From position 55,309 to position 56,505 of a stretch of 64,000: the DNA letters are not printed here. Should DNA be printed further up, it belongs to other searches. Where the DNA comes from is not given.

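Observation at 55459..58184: Thiamine genes inserted into the conserved alr–tsaE cluster: in-frame ThiE–ThiS fusion with a 5-aa tail after the GG, no TPP riboswitch, and thiL without a canonical start codon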

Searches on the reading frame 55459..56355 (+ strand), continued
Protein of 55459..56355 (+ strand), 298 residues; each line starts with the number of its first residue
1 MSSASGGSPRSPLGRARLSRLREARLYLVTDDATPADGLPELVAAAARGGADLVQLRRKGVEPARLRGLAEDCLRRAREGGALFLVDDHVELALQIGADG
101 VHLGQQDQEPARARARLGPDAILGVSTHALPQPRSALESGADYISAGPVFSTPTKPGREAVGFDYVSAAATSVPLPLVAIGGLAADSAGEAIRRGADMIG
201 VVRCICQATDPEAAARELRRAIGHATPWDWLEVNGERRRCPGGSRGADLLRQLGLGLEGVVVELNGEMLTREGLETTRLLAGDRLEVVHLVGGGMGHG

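Call 13: find_related_loci(query=A1, collection=genome_contigs, flank=6000)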
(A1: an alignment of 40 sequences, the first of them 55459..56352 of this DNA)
Query A1 (298 aa) in genome_contigs; peptide patterns used: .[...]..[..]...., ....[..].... (x = any residue, [..] = any of these).
600 stretches matched a pattern (row limit reached: there are more); 575 encode a relative of the query (tblastn E <= 1e-3); the best 80 are kept; 80 distinct loci.
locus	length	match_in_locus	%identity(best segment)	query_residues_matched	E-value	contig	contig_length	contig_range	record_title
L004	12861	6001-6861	40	13-297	4e-61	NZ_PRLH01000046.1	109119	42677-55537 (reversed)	Cyanothece sp. BG0011 unitig_3, whole genome shotgun sequence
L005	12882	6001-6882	39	11-294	5e-53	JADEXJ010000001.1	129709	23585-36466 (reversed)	Pleurocapsales cyanobacterium LEGE 10410 NODE_1_length_129709_cov_3.84395, whole genome shotgun sequence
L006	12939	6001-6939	42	17-294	7e-53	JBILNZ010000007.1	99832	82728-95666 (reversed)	MAG: Prochlorococcaceae cyanobacterium isolate ME2017-10-13_3300042908_group7_bin136 Rohwer_bin1351_scaffold_25_c1, whol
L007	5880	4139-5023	38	11-294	5e-51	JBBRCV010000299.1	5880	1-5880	MAG: Elainellales cyanobacterium isolate Co_metawrap_2419 Cmw_2419_k141_8783380_length_5880_cov_3.9979, whole genome sho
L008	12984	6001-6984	37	13-294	3e-49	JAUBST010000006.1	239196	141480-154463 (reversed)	Microcoleus sp. F6_B6 NODE_15_length_239196_cov_142.717132, whole genome shotgun sequence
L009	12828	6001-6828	40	26-294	4e-49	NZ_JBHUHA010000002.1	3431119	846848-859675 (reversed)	Paenibacillus xanthanilyticus strain IBRC-M 10987 contig_2, whole genome shotgun sequence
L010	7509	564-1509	47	14-294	6e-47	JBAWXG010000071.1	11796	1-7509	MAG: Synechococcus sp. ELA057 MAG057_71, whole genome shotgun sequence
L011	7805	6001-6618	43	21-223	7e-46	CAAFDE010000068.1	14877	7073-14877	TPA_asm: Candidatus Gastranaerophilales bacterium, isolate HGM07904, WGS project CAAFDE010000000 data, contig: SRS077392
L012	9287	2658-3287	44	8-224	8e-45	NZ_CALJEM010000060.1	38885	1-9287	MAG: uncultured Thermosynechococcus sp. isolate S1_Bin_METABAT__322_1 c_000000945470, whole genome shotgun sequence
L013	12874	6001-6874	45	12-294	3e-45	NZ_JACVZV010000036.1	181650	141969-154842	MAG: Vulcanococcus sp. Clear-D1 NODE_64_length_181650_cov_88.639081, whole genome shotgun sequence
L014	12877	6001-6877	45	17-294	3e-48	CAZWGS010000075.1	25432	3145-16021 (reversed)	MAG TPA_asm: uncultured bacterium isolate binchicken_co306_1 genome assembly, contig: NODE_172_length_25432_cov_15.55952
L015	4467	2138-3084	45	13-294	9e-43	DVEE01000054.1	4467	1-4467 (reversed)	MAG TPA_asm: Leptolyngbyaceae cyanobacterium M65_K2018_010 NODE_6795_length_4467_cov_3.629873, whole genome shotgun sequ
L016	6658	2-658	42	17-244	6e-43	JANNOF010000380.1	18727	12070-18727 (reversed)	MAG: Gloeobacteraceae cyanobacterium SOY_34_metabat_371 SOY_34_k141_5591317, whole genome shotgun sequence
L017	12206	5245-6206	40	11-294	3e-42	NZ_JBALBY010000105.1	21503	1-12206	MAG: Nostoc sp. isolate P10160 bin 1 NODE_513_length_21503_cov_55.086930, whole genome shotgun sequence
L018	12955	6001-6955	43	13-294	3e-42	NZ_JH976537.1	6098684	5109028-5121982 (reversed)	Nodosilinea nodulosa PCC 7104 Lepto7104DRAFT_LPD.2, whole genome shotgun sequence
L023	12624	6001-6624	45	13-222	1e-41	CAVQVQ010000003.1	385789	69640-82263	MAG: uncultured Solirubrobacterales bacterium isolate MFD09964.bin.1.317 genome assembly, contig: contig_4632, whole gen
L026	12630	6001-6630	46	14-222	5e-41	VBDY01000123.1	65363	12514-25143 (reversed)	MAG: Chloroflexi bacterium isolate CF_12 14_0929_12_20cm_scaffold_248, whole genome shotgun sequence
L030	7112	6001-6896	41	3-294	1e-41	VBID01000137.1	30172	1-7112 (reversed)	MAG: Chloroflexi bacterium isolate CF_121 14_0927_12_40cm_scaffold_524, whole genome shotgun sequence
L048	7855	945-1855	41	5-294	8e-40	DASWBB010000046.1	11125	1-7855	MAG TPA_asm: Candidatus Dormiibacterota bacterium isolate SMAG_U2671 k141_21224, whole genome shotgun sequence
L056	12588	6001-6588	48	25-218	5e-35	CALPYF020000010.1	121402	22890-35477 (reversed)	MAG: Deinococcus hopiensis KR-140 isolate HRSG-E7-bin-74 genome assembly, contig: HRSG-E7-C18, whole genome shotgun sequ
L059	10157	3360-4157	45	11-294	6e-35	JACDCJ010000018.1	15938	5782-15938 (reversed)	MAG: Actinomycetota bacterium isolate MGR_bin305 SD2897_NODE_558_length_15938_cov_1.395927, whole genome shotgun sequenc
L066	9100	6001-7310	43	2-225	1e-33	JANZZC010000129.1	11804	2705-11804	MAG: Thermomicrobium sp. isolate SKW109 k141_569068, whole genome shotgun sequence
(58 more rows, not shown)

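Call 15: find_encoding_contigs(protein=P0001, flank=10000, max_places=3)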
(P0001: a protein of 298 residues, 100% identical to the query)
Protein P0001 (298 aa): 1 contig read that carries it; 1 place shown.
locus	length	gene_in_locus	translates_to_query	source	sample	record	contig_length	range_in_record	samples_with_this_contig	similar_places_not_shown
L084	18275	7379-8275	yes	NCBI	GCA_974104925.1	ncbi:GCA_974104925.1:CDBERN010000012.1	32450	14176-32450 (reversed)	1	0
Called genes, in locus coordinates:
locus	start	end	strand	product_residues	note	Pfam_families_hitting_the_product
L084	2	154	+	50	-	?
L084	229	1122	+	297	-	PF02729:OTCace_N, PF00185:OTCace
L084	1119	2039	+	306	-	PF19293:CdaA_N (faint), PF02457:DAC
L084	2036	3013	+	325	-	PF07949:YbbR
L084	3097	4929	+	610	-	PF13522:GATase_6, PF13537:GATase_7, PF01380:SIS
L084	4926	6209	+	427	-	PF01648:ACPS, PF01256:Carb_kinase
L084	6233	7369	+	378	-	PF01168:Ala_racemase_N, PF00842:Ala_racemase_C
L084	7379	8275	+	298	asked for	PF02581:TMP-TENI, PF02597:ThiS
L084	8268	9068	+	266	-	PF05690:ThiG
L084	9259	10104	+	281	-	PF00586:AIRS, PF02769:AIRS_C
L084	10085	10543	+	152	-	PF02367:TsaE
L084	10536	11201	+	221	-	PF00814:TsaD (weak)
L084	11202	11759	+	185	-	PF13302:Acetyltransf_3, PF00583:Acetyltransf_1, PF13673:Acetyltransf_10, PF13508:Acetyltransf_7, PF08445:FR47 (weak)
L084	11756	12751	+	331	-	PF00814:TsaD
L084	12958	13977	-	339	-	PF08241:Methyltransf_11, PF08242:Methyltransf_12, PF13649:Methyltransf_25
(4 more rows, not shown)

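Call 16: find_encoding_contigs(protein=P0002, flank=10000, max_places=2)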
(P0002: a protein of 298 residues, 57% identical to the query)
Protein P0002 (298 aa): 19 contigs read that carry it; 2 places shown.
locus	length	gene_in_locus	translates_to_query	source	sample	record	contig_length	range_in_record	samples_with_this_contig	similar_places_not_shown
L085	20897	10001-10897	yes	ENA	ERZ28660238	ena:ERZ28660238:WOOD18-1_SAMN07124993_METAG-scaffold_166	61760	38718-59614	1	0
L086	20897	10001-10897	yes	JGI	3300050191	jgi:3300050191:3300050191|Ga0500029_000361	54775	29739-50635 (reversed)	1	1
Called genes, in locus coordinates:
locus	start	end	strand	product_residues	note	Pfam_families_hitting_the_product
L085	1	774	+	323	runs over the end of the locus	PF01193:RNA_pol_L, PF01000:RNA_pol_A_bac, PF03118:RNA_pol_A_CTD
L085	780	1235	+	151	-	-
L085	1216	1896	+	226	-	-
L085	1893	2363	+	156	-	PF00572:Ribosomal_L13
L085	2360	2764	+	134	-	PF00380:Ribosomal_S9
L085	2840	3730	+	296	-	PF02729:OTCace_N, PF00185:OTCace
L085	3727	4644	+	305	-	PF02457:DAC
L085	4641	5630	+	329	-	-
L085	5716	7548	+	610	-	PF13522:GATase_6, PF13537:GATase_7, PF01380:SIS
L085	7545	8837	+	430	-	PF01648:ACPS, PF01256:Carb_kinase, PF08543:Phos_pyr_kin (weak)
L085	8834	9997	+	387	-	PF01168:Ala_racemase_N, PF00842:Ala_racemase_C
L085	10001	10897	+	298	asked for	PF02581:TMP-TENI, PF02597:ThiS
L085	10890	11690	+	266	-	PF05690:ThiG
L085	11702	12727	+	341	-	PF00586:AIRS, PF02769:AIRS_C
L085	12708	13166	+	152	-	PF02367:TsaE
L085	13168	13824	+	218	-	PF00814:TsaD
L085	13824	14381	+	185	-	PF13302:Acetyltransf_3 (weak), PF13673:Acetyltransf_10, PF00583:Acetyltransf_1, PF13420:Acetyltransf_4, PF13508:Acetyltransf_7, PF08445:FR47 (weak)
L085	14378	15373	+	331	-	PF00814:TsaD, PF22521:HypF_C_2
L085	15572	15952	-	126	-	PF02518:HATPase_c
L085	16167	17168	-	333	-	PF08241:Methyltransf_11, PF08242:Methyltransf_12, PF13649:Methyltransf_25, PF13847:Methyltransf_31 (weak)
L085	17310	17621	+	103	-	PF00166:Cpn10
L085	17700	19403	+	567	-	-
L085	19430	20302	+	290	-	PF00795:CN_hydrolase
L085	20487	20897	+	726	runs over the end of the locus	PF00580:UvrD-helicase, PF01443:Viral_helicase1 (faint), PF13245:AAA_19, PF13604:AAA_30 (faint), PF13361:UvrD_C, PF13538:UvrD_C_2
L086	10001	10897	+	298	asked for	PF02581:TMP-TENI, PF02597:ThiS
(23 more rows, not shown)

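Call 38: search_protein_families(library=pfam, proteins=[L009:5923-6828:+, L056:5865-6818:+, L066:6827-7531:+, L059:2553-3497:+, L023:3615-5363:-, L048:1382-2626:+, L026:6585-7637:+], max_evalue=0.001)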
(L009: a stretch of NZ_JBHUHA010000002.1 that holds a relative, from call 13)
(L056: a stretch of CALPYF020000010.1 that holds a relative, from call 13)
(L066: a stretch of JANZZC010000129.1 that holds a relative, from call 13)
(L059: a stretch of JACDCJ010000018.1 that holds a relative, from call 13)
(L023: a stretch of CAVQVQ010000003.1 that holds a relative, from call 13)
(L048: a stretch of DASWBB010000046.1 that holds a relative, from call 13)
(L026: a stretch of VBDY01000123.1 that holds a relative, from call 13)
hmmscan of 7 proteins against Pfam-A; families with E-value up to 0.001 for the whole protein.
L009:5923-6828:+ (302 aa): 2 families
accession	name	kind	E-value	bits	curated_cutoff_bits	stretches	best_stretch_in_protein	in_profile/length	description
PF02581.23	TMP-TENI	-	5.7e-70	234.8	27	1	27-207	1-180/180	Thiamine monophosphate synthase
PF02597.26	ThiS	-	4.4e-09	37.2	22.5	1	246-302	16-76/76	ThiS family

L056:5865-6818:+ (318 aa): 1 family
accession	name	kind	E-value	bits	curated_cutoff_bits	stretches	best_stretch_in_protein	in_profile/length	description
PF02597.26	ThiS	-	1.4e-10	42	22.5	1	256-318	2-76/76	ThiS family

L066:6827-7531:+ (235 aa): 1 family
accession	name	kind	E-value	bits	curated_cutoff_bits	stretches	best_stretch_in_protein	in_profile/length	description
PF02597.26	ThiS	-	4.9e-14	53.1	22.5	1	173-235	2-76/76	ThiS family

L059:2553-3497:+ (315 aa): 1 family
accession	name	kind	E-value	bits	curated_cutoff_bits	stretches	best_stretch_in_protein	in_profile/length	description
PF02597.26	ThiS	-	7.2e-11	42.9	22.5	1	254-315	12-76/76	ThiS family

L023:3615-5363:- (583 aa): 2 families
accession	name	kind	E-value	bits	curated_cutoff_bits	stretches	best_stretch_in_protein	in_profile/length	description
PF05690.20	ThiG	-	3.3e-104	348.1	23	1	333-575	2-247/247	Thiazole biosynthesis protein ThiG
PF02597.26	ThiS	-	1.6e-10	41.8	22.5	1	262-327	1-76/76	ThiS family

L048:1382-2626:+ (415 aa): 4 families
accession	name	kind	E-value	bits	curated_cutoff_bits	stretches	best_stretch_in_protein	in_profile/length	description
PF05690.20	ThiG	-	3.8e-95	318.4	23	1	167-409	2-247/247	Thiazole biosynthesis protein ThiG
PF02597.26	ThiS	-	3.1e-10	40.9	22.5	1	95-158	1-76/76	ThiS family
PF04131.20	NanE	-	0.00011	21.9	27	0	333-386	140-190/192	Putative N-acetylmannosamine-6-phosphate epimerase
PF00977.27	His_biosynth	-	0.00082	19.3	23.6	0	325-381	61-114/228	Histidine biosynthesis protein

L026:6585-7637:+ (351 aa): 3 families
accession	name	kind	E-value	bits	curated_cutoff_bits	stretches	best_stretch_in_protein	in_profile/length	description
PF05690.20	ThiG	-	5.3e-94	314.6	23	1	103-345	2-247/247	Thiazole biosynthesis protein ThiG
PF02597.26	ThiS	-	7.7e-12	46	22.5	1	30-93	1-76/76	ThiS family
PF00977.27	His_biosynth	-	0.00048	20.1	23.6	0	265-319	65-116/228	Histidine biosynthesis protein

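Call 45: predict_structure(alignment_id=A1)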
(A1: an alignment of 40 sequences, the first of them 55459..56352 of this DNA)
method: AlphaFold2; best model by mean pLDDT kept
length: 298 residues; sequences in the alignment: 40
mean_pLDDT: 91.7   pTM: 0.88
mean pLDDT of the five models: 91.7, 91.5, 91.2, 90.7, 90.2
residues with pLDDT >= 90: 253; 70-90: 23; 50-70: 10; < 50: 12
segments of 3 or more residues with pLDDT < 50: 1-6, 293-298
pLDDT, mean of each block of 10 residues (from residue 1): 55 97 98 94 98 96 95 98 97 98 86 95 95 95 95 71 95 96 94 98 96 98 96 95 94 88 96 95 92 45
secondary structure, 60 per line:
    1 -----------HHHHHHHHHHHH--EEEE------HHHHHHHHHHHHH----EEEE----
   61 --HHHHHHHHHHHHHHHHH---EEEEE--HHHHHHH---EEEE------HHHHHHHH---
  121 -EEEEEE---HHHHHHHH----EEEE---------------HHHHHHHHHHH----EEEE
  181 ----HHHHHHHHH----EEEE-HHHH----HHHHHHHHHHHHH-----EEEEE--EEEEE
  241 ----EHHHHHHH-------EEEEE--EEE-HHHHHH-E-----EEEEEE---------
elements in order: H12-23 E26-29 H36-48 E53-56 H63-79 E83-87 H90-96 E100-103 H110-117 E122-127 H131-138 E143-146 H162-172 E177-180 H185-193 E198-201 H203-206 H211-223 E229-233 E236-240 H246-252 E260-264 E267-269 H271-276 E284-289

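Call 54: fold_search(model_id=the predicted structure, library=pdb)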
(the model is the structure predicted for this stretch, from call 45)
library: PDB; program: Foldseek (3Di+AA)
matches with E <= 10: 1975; with E <= 0.001: 1402
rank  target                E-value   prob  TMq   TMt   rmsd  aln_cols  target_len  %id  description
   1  2tps_B                1.4e-20  1.00  0.63  0.83   2.1       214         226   38  THIAMIN PHOSPHATE SYNTHASE (released 1999-03-18)
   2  2tps_A                1.7e-20  1.00  0.64  0.83   2.3       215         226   38  THIAMIN PHOSPHATE SYNTHASE (released 1999-03-18)
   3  1g4t_B                2.4e-20  1.00  0.64  0.83   2.9       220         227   36  THIAMIN PHOSPHATE SYNTHASE (released 2001-09-26)
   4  1g69_B                3.4e-20  1.00  0.64  0.83   2.3       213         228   37  THIAMIN PHOSPHATE SYNTHASE (released 2001-09-26)
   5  1xi3_A                3.9e-20  1.00  0.62  0.90   1.9       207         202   35  Thiamine phosphate pyrophosphorylase from Pyrococcus furiosus Pfu-1255191-001 (released 2004-09-28)
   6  1g6c_B                4.9e-20  1.00  0.64  0.84   3.3       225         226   35  THIAMIN PHOSPHATE SYNTHASE (released 2001-09-26)
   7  3o63_A                7.9e-20  1.00  0.65  0.89   1.9       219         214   39  Crystal Structure of Thiamin Phosphate Synthase from Mycobacterium tuberculosis (released 2011-07-27)
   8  1g4s_A                8.9e-20  1.00  0.63  0.82   3.5       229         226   34  THIAMIN PHOSPHATE SYNTHASE (released 2001-09-26)
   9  1g67_A                2.7e-19  1.00  0.64  0.84   3.5       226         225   36  THIAMIN PHOSPHATE SYNTHASE (released 2001-09-26)
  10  1g4e_B                3.5e-19  1.00  0.62  0.83   2.5       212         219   35  THIAMIN PHOSPHATE SYNTHASE (released 2001-09-26)
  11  3o15                  3.5e-19  1.00  0.63  0.84   2.9       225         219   36  Crystal Structure of Bacillus subtilis Thiamin Phosphate Synthase Complexed with a Carboxylated Thiazole Phosphate (released 2011-07-27)
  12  3o16                  5.9e-19  1.00  0.59  0.83   3.6       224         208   34  Crystal Structure of Bacillus subtilis Thiamin Phosphate Synthase K159A (released 2011-07-27)
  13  3o63_B                9.5e-19  1.00  0.64  0.89   1.9       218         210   38  Crystal Structure of Thiamin Phosphate Synthase from Mycobacterium tuberculosis (released 2011-07-27)
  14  1g4e_A                1.5e-18  1.00  0.61  0.82   2.5       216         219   36  THIAMIN PHOSPHATE SYNTHASE (released 2001-09-26)
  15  1g4p_B                5.3e-18  1.00  0.61  0.82   3.6       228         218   33  THIAMIN PHOSPHATE SYNTHASE (released 2001-09-26)
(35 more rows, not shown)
